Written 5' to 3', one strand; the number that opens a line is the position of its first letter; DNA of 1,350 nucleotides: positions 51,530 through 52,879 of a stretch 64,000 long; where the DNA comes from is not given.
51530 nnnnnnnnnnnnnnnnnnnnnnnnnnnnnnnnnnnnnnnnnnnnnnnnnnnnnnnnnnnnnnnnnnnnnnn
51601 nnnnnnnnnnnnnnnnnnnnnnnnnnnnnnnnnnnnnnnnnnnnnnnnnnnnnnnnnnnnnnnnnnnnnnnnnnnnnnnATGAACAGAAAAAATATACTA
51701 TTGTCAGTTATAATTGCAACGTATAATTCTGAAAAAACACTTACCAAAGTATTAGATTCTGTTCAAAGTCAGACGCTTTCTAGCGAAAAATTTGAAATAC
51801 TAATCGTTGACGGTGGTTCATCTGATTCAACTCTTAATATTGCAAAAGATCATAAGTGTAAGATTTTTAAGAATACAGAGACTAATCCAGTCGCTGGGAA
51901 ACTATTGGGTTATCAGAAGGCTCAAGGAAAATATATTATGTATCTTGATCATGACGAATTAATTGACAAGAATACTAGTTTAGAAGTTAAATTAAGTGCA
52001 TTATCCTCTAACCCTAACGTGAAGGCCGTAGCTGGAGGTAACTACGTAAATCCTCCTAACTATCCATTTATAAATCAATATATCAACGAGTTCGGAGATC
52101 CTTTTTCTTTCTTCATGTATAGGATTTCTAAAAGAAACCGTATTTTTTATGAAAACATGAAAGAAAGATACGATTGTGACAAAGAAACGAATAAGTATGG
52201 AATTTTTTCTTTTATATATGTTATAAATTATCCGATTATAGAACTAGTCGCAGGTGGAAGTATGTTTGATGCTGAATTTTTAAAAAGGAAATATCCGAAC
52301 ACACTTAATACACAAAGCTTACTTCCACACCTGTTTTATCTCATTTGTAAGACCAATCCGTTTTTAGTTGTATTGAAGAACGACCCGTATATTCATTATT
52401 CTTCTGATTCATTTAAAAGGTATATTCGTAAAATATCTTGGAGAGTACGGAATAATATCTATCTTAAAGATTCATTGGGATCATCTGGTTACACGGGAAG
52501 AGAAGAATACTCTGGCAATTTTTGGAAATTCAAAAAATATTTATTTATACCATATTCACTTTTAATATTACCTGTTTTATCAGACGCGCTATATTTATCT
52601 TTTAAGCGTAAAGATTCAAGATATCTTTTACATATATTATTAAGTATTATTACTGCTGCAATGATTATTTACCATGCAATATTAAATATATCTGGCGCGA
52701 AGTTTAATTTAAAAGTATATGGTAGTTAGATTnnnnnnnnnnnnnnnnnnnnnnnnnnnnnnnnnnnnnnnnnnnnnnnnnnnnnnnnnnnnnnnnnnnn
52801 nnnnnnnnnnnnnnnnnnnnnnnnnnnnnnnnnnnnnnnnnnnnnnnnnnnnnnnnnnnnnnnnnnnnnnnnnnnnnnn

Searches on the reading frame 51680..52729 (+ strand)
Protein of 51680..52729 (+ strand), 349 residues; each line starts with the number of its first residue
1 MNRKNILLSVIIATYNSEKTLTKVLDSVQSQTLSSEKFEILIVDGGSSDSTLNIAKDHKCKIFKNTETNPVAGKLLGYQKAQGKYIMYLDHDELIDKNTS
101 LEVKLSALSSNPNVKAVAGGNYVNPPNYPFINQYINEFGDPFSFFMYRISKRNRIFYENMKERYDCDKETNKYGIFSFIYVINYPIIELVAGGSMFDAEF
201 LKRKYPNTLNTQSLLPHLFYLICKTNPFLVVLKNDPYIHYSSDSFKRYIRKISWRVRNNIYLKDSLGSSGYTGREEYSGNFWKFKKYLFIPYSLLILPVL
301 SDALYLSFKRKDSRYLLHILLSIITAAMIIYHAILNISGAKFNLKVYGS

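Call 37: search_protein_families(library=pfam, proteins=[window:51680-52729:+], max_evalue=0.001)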
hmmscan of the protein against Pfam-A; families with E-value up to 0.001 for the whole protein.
window:51680-52729:+ (349 aa): 2 families
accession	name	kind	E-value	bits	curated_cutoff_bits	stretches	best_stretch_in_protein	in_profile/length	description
PF00535.33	Glycos_transf_2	-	8.3e-23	81.6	23.3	1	9-145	1-132/168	Glycosyl transferase family 2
PF10111.15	Glyco_tranf_2_2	-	1.8e-08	34.6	27.3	1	9-117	1-120/276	Glycosyltransferase like family 2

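Call 53: search_protein_families(library=ncbifam, proteins=[window:51680-52729:+], max_evalue=1e-8)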
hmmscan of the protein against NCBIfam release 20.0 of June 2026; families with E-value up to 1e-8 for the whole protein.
window:51680-52729:+ (349 aa): 9 families
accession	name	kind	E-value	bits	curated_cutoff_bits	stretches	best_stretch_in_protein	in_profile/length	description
NF041875.1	EPS_EpsD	equivalog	7.7e-15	55.1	370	1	8-121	1-115/325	exopolysaccharide biosynthesis glycosyltransferase EpsD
NF007482.0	PRK10073.1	equivalog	2.4e-13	49.8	423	1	3-98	3-101/334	glycosyltransferase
TIGR04283.1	glyco_like_mftF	equivalog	3.1e-13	49.8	182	1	8-104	1-94/221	TIGR04283 family arsenosugar biosynthesis glycosyltransferase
NF047683.1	TeichurnBiosyTuaG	equivalog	3.4e-12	46.6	400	1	1-112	1-115/252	teichuronic acid biosynthesis protein TuaG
NF038302.1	EPS_HpsE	equivalog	5.7e-11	41.9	300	1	8-99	3-103/307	hormogonium polysaccharide biosynthesis glycosyltransferase HpsE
NF050050.1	ProtGlycPglI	equivalog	8.4e-11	41.8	500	1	7-100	3-102/306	GalNAc(5)-diNAcBac-PP-undecaprenol beta-1,3-glucosyltransferase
TIGR03111.1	glyc2_xrt_Gpos1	hypoth_equivalog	9.2e-11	41.2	363.95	1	8-119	51-167/439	TIGR03111 family XrtG-associated glycosyltransferase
TIGR03937.1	PgaC_IcaA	equivalog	1.1e-10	41.1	422.3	1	7-120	46-162/407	poly-beta-1,6-N-acetyl-D-glucosamine synthase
NF053739.1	GlytfEpsEBac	equivalog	9.1e-10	38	450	1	8-119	3-118/265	glycosyltransferase EpsE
